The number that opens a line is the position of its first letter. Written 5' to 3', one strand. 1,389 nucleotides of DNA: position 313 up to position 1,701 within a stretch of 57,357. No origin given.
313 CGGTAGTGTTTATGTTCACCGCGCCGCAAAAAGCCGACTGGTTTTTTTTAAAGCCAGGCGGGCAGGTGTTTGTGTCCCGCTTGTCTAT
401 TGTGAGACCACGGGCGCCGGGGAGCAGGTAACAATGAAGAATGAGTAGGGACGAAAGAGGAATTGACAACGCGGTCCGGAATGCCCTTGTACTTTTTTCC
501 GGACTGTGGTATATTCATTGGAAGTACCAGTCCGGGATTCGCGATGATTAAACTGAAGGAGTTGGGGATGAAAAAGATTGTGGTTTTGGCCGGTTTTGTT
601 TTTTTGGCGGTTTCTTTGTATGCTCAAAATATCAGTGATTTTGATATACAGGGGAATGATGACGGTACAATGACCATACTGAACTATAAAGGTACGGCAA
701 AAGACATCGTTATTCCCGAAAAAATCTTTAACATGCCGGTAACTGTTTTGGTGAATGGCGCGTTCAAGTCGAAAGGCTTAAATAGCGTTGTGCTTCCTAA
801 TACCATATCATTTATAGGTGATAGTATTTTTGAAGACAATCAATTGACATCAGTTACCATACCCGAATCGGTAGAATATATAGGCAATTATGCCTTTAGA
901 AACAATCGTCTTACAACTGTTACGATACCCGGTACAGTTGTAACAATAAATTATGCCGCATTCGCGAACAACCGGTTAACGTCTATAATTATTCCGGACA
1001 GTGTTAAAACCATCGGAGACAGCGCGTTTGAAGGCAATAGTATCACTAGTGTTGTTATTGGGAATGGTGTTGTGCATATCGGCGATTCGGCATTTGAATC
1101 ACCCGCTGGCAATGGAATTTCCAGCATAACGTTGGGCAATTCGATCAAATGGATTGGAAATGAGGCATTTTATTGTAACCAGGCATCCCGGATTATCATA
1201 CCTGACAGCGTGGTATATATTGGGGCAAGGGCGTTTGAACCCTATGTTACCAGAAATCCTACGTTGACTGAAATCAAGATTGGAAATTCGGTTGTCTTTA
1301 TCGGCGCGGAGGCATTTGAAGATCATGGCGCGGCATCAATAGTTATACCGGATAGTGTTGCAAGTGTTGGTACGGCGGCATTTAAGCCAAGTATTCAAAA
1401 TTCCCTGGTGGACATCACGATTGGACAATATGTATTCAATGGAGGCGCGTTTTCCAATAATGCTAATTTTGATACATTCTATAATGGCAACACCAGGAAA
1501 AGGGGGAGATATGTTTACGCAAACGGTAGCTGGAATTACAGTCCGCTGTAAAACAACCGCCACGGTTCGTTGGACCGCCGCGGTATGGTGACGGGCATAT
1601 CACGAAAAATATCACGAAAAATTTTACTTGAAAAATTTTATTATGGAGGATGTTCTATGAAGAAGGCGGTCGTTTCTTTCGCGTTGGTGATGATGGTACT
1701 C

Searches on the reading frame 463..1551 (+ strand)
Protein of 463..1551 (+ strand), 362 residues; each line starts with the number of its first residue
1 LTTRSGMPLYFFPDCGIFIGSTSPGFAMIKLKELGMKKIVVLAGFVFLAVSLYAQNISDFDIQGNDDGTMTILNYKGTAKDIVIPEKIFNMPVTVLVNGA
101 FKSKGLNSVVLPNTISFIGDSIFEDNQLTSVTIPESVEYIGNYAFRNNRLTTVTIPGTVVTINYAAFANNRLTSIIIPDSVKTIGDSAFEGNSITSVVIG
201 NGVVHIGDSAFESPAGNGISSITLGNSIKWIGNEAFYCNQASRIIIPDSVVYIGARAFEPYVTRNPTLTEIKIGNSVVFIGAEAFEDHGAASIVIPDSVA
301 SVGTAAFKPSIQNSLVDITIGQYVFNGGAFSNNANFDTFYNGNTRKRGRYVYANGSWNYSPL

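Call 57: search_protein_families(library=pfam, proteins=[window:463-1551:+], max_evalue=0.01)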
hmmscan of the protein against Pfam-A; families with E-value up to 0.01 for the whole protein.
window:463-1551:+ (362 aa): 1 family
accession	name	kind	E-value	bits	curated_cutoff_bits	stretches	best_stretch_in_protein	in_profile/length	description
PF13306.12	LRR_5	-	3.1e-58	195.6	27.7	3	98-213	5-122/127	BspA type Leucine rich repeat region (6 copies)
